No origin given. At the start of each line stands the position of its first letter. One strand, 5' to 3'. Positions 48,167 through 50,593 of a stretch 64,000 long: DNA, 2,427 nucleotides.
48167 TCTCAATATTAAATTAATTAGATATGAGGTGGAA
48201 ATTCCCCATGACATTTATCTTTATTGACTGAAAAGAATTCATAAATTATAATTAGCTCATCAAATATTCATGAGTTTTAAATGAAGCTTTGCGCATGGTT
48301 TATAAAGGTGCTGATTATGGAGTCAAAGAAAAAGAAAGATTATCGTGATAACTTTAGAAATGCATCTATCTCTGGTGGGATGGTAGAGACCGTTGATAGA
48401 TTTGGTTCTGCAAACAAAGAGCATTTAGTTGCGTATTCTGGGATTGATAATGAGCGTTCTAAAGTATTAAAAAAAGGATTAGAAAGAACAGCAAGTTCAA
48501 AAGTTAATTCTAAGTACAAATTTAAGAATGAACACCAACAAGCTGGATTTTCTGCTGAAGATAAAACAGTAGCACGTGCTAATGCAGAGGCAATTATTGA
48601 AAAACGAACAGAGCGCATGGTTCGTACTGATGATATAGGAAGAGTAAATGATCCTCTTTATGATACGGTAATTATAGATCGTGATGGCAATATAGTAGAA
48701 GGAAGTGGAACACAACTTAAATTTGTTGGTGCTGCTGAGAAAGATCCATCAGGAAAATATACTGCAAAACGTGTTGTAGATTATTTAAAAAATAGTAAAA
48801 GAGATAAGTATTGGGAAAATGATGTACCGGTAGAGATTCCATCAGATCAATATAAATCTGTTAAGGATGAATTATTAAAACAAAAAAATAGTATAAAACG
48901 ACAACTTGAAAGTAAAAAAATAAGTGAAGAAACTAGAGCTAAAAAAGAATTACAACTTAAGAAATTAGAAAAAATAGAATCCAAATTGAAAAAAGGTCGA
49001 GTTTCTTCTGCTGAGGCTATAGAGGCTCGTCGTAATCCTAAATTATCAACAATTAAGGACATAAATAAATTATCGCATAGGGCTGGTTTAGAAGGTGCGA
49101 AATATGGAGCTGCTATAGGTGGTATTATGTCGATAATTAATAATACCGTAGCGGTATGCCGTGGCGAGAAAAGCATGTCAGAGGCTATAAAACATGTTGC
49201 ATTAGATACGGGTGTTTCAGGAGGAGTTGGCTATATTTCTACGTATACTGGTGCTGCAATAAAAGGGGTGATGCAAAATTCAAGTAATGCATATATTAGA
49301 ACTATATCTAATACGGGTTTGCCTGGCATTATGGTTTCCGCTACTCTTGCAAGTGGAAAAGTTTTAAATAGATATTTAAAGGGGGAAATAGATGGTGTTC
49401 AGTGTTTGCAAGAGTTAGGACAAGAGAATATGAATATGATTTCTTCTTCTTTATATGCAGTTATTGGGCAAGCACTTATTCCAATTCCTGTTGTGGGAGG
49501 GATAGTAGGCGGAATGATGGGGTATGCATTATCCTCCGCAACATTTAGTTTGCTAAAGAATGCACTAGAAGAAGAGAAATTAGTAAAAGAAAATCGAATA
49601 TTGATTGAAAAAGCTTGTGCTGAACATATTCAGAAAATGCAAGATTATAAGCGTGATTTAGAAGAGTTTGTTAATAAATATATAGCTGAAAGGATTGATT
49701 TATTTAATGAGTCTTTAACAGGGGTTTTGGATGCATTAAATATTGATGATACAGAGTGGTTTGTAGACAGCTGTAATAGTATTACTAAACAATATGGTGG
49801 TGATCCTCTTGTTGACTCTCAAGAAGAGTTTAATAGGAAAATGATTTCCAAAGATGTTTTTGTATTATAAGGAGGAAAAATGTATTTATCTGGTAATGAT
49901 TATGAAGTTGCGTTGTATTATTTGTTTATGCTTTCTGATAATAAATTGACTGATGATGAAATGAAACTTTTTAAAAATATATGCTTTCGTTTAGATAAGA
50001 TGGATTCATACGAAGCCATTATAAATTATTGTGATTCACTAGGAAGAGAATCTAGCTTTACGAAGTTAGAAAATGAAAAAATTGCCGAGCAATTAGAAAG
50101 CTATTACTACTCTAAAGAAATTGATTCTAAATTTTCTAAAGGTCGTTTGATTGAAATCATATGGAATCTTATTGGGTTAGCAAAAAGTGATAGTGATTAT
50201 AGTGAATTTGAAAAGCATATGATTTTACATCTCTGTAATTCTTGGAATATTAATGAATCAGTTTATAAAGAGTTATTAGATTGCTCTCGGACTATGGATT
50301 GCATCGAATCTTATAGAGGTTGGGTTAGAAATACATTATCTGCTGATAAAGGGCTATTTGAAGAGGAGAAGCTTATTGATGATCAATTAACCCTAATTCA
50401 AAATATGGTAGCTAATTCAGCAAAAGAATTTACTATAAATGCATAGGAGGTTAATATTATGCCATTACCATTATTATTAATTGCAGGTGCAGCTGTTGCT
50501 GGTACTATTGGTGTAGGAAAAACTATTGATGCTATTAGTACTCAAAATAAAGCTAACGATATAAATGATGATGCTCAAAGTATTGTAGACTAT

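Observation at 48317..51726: Self-contained four-gene operon of unknown function: two glycine-zipper membrane proteins, a TerB-like protein and a YkgJ Cys-cluster protein (candidate novel membrane-acting conflict/defence module)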

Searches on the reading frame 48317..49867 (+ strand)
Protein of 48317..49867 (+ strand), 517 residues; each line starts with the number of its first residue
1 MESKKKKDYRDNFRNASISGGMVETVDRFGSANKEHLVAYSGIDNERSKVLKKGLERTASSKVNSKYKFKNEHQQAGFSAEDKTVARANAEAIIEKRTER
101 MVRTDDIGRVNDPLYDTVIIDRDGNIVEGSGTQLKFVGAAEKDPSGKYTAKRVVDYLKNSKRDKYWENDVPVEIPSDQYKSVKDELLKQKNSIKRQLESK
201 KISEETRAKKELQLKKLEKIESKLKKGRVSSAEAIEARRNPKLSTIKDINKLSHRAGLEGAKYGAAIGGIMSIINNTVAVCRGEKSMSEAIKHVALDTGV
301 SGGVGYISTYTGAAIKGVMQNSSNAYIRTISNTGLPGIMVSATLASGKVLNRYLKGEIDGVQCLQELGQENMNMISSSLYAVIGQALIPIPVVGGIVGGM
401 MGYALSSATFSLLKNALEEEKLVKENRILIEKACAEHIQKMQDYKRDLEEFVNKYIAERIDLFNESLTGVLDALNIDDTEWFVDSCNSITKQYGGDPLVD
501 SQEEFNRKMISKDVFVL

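Call 7: search_protein_families(library=pfam, proteins=[window:48317-49867:+], max_evalue=1)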
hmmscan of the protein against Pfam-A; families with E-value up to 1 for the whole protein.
window:48317-49867:+ (517 aa): 4 families
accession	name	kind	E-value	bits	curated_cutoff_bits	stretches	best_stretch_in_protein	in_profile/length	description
PF23067.1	MG280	-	8.3e-05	22.7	27.4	2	178-255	88-169/259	Uncharacterised protein MG280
PF09384.15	UTP15_C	-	0.088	13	33.1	1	205-264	8-69/147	UTP15 C terminal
PF23311.1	DUF7084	-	0.26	11.6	27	1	420-433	16-29/48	Domain of unknown function (DUF7084)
PF20721.2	C19orf12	-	0.3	11.3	30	1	392-434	66-116/163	C19orf12-like protein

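Call 8: search_protein_families(library=padloc, proteins=[window:48317-49867:+], max_evalue=1)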
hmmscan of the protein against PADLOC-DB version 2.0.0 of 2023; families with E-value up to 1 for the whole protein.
window:48317-49867:+ (517 aa): 5 families
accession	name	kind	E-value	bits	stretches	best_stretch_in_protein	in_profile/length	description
PDLC04409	PDC-M09B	-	1.5e-14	51.5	1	76-449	68-423/480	-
PDLC04408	PDC-M09B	-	7.4e-14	49.1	1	77-453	73-442/486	-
PDLC04989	PDC-S30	-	0.0028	15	1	390-429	212-250/268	-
PDLC01218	typeIV_Cas8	-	0.014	12.8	1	16-84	36-104/279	CAS-IV; effector_LS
PDLC01482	typeIV_Cas11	-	0.048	11.7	1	160-211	44-93/134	CAS-IV-A; effector_SS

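Call 9: search_protein_families(library=ncbifam, proteins=[window:48317-49867:+], max_evalue=1)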
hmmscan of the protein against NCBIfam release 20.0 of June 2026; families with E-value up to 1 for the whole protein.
window:48317-49867:+ (517 aa): 5 families
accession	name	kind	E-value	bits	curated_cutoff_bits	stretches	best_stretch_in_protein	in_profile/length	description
NF041669.1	GvpT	domain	0.00071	20.1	80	1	391-455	5-69/123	GvpT/GvpP family gas vesicle accessory protein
NF053524.1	thylo_ssl2009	equivalog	0.0068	17.1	58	1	392-466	16-84/90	ssl2009 family thylakoid membrane protein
NF002138.0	PRK00977.1-2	equivalog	0.031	14.1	77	1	209-237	7-35/77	exodeoxyribonuclease VII small subunit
TIGR03332.1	salvage_mtnW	equivalog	0.055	12.1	513.6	1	391-469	140-216/407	2,3-diketo-5-methylthiopentyl-1-phosphate enolase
NF040927.1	ABC_perm_SloB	subfamily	0.28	10.9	460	1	257-351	11-108/271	metal ABC transporter permease subunit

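Call 10: search_protein_families(library=phrogs, proteins=[window:48317-49867:+], max_evalue=1)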
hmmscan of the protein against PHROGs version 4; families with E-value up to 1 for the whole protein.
window:48317-49867:+ (517 aa): 1 family
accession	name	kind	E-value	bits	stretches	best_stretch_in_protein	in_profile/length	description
phrog_15986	-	unknown function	0.26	12.6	0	175-196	17-38/53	-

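Call 17: find_homologous_proteins(query=window:48317-49867:+)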
Query window:48317-49867:+ (517 aa): 659 proteins with E <= 0.001 among 8000 candidates; the best 120 are listed.
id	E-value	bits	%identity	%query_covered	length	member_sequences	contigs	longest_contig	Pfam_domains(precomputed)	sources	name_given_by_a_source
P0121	0.0e+0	1033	92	100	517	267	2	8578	-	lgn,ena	-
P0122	1.9e-298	1008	90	100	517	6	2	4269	-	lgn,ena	-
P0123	1.0e-195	669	99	62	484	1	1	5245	PF13624.12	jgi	-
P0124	4.2e-184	631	56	100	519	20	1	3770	-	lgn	-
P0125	1.3e-165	570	89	57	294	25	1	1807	-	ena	-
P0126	2.1e-164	566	50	100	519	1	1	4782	PF26373.1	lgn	-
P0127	2.1e-164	566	51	100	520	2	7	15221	PF26373.1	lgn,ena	-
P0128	2.4e-163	563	51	97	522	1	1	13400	PF26373.1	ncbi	-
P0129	3.4e-163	562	50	99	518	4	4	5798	PF26373.1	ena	-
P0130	3.8e-163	562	50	100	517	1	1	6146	PF26373.1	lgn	-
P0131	6.4e-163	561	50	100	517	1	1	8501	PF26373.1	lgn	-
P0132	2.7e-162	559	51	98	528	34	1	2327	PF26373.1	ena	-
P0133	3.3e-162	559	50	100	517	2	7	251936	PF26373.1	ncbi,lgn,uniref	ncbi:hypothetical protein ACTQ32_02330 [Roseburia faecis]|uniref:hypothetical protein n=1 Tax=Rosebu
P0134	3.9e-162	559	50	98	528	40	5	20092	PF26373.1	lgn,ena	-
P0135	2.8e-161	556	50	98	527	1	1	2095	PF26373.1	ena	-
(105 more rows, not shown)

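Call 23: search_solved_structures(query=A1, max_evalue=10, show_alignments=2)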
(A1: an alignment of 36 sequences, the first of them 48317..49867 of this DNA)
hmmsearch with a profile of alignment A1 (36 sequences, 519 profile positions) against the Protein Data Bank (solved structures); distinct sequences matched with E-value up to 10: 7.
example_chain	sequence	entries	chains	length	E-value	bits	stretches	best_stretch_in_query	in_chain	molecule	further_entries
9s9g_A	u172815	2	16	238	0.036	15.8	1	146-234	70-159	Cell division protein CdvA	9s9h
1nt2_B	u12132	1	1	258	0.055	15.2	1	181-285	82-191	conserved hypothetical protein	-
7uhb_K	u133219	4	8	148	0.51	12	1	157-230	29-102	Multivalent miniprotein inhibitor AHB2-2GS-SB175 | Pan-variant miniprotein TRI2-2 | TRI2-2 minibinder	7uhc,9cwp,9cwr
6t9i_E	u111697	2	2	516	0.56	11.9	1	107-167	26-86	Transcription initiation factor TFIID subunit 6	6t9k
6tza_A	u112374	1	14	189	2.4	9.8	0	80-123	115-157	IST1 homolog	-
6w6l_6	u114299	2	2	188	5.1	8.7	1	176-230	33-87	Calcium load-activated calcium channel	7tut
3jbn_AR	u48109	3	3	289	8.8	7.9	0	151-238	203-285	60S ribosomal protein uL18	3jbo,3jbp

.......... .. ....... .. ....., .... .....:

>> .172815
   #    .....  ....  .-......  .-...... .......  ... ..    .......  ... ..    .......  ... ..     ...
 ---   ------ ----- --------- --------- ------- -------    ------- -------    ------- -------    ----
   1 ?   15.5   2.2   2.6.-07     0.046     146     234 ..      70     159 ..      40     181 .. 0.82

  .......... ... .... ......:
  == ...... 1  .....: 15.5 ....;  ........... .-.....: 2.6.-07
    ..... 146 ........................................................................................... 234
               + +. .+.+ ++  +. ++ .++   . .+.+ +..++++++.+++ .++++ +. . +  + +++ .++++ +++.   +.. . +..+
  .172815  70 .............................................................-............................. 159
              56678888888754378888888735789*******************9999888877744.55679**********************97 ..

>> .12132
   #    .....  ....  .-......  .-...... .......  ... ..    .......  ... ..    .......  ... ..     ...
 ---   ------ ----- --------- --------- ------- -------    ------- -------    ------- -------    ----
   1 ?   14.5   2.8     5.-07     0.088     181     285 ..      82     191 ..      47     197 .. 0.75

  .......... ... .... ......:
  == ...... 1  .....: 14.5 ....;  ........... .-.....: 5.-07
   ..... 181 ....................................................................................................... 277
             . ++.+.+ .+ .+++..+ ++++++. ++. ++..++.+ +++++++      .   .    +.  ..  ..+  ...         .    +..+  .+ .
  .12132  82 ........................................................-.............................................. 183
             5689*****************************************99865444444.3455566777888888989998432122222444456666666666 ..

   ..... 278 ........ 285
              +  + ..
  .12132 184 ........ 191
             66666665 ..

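Call 35: predict_structure(alignment_id=A1)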
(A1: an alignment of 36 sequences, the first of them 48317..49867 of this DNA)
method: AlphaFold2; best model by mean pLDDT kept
length: 517 residues; sequences in the alignment: 36
mean_pLDDT: 72.7   pTM: 0.65
mean pLDDT of the five models: 72.7, 72.3, 70.7, 68.0, 65.7
residues with pLDDT >= 90: 120; 70-90: 208; 50-70: 104; < 50: 85
segments of 3 or more residues with pLDDT < 50: 1-4, 381-438, 440-459
pLDDT, mean of each block of 10 residues (from residue 1): 52 68 85 93 86 82 64 80 93 91 87 89 89 86 83 92 92 94 96 88 86 94 93 88 82 84 74 71 72 74 76 81 72 65 62 60 59 53 32 30 37 36 41 44 42 42 69 74 80 71 78 65
secondary structure, 60 per line:
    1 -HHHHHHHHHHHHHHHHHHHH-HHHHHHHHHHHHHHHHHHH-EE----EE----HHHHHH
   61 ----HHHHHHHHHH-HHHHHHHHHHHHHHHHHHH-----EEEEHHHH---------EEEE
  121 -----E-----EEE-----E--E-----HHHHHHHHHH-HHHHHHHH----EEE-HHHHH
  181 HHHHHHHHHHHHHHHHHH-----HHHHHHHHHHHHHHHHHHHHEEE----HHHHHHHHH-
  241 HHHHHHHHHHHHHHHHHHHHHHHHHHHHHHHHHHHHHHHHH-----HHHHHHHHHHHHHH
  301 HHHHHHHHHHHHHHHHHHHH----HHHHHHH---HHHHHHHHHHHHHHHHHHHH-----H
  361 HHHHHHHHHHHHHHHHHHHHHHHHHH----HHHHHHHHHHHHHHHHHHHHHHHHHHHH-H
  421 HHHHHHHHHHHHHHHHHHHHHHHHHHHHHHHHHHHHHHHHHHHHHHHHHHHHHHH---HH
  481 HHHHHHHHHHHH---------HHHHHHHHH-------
elements in order: H2-21 H23-41 H55-60 H65-74 H76-94 E100-103 H104-107 E117-120 E132-134 H149-158 H160-167 E172-174 H176-198 H204-223 E224-226 H231-239 H241-281 H287-320 H325-331 H335-354 H360-386 H391-418 H420-475 H479-492 H502-510

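Call 39: fold_search(model_id=the predicted structure, library=pdb)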
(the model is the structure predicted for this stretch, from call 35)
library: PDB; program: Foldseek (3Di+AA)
matches with E <= 10: 122; with E <= 0.001: 0
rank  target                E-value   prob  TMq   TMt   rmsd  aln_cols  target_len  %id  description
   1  6xr1                  1.1e+00  0.10  0.14  0.14  24.9       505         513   11  Computationally designed right-handed alpha/alpha single-chain toroid with 9 repeats (released 2021-07-14)
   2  9qtq_G                1.2e+00  0.21  0.12  0.20  12.4       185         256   12  Structure of the energy converting methyltransferase (Mtr) of Methanosarcina mazei in complex with a novel protein bin (released 2025-12-24)
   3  8gda_R                1.3e+00  0.10  0.10  0.17  20.3       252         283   10  Cryo-EM Structure of the Prostaglandin E2 Receptor 4 Coupled to G Protein (released 2024-01-10)
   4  9ije_R                2.2e+00  0.05  0.09  0.14  19.8       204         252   16  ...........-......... human beta3 adrenergic receptor (released 2024-08-21)
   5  8j8p_C                2.2e+00  0.04  0.09  0.06  28.7       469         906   11  Structure of the four-component Paf1 complex from Saccharomyces eubayanus (released 2023-05-24)
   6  6u1s_A                2.6e+00  0.11  0.13  0.18  27.5       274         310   11  Cryo-EM structure of a de novo designed 16-helix transmembrane nanopore, TMHC8_R. (released 2020-08-19)
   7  7dkh_A                3.1e+00  0.04  0.10  0.07  27.4       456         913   10  Crystal structure of the Ctr9/Paf1/Cdc73/Rtf1 quaternary complex (released 2021-11-24)
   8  7y12_R                3.2e+00  0.08  0.11  0.19  19.5       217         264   12  Cryo-EM structure of MrgD-Gi complex with beta-alanine (released 2022-07-20)
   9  9h2x                  3.2e+00  0.06  0.12  0.14  29.3       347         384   14  Crystal structure of stabilized A2A adenosine receptor A2AR-StaR2-bRIL in complex with compound 7, a novel nanomolar A2A (released 2025-06-18)
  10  6g2j_Y                3.4e+00  0.15  0.14  0.39   9.3       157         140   17  Mouse mitochondrial complex I in the active state (released 2018-06-06)
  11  6ysl_C                3.4e+00  0.06  0.10  0.17  26.8       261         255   11  Structure of the flagellar MotAB stator complex from Bacillus subtilis (released 2020-08-12)
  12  9l84_R                3.4e+00  0.04  0.09  0.13  18.7       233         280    8  Structure of beta1-AR-Gs complex bound to epinephrine and an allosteric modulator (released 2025-12-31)
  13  4i1a_B                3.5e+00  0.04  0.11  0.13  23.4       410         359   11  Crystal Structure of the Apo Form of RapI (released 2013-04-03)
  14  8e1m_B                3.7e+00  0.10  0.09  0.27  16.1       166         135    8  Cryo-EM structure of the endogenous core TIM23 complex from S. cerevisiae (released 2023-06-21)
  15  8ib4_Y                3.7e+00  0.10  0.09  0.25  15.4       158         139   14  Respiratory complex CI:CIII2, type IA, Wild type mouse under cold temperature (released 2024-09-18)
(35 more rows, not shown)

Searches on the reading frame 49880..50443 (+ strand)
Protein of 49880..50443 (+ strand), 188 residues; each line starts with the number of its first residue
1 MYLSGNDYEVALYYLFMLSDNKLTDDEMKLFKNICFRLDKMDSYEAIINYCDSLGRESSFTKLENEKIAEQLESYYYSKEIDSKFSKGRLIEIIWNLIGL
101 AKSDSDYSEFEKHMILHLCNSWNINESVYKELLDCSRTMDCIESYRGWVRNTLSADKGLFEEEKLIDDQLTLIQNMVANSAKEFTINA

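Call 7: search_protein_families(library=pfam, proteins=[window:49880-50443:+], max_evalue=1)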
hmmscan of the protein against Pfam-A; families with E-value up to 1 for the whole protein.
window:49880-50443:+ (188 aa): 2 families
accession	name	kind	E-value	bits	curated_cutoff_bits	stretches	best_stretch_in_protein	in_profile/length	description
PF05099.18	TerB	-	4.7e-08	33.8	24.4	1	10-128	5-112/118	Tellurite resistance protein TerB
PF21698.3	Spo16_C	-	0.14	12.3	27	0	106-127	3-24/43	Spo16 protein, C-terminal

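Call 8: search_protein_families(library=padloc, proteins=[window:49880-50443:+], max_evalue=1)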
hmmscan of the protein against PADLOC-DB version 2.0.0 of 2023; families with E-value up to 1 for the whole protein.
window:49880-50443:+ (188 aa): 0 families

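Call 9: search_protein_families(library=ncbifam, proteins=[window:49880-50443:+], max_evalue=1)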
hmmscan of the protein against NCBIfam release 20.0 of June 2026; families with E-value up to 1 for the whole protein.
window:49880-50443:+ (188 aa): 0 families

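Call 10: search_protein_families(library=phrogs, proteins=[window:49880-50443:+], max_evalue=1)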
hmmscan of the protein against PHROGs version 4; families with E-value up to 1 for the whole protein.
window:49880-50443:+ (188 aa): 2 families
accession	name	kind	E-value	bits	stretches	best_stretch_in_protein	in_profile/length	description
phrog_10535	-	unknown function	0.012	16.8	1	126-182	7-62/77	-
phrog_36154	-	unknown function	0.073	14.2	1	64-103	20-62/97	-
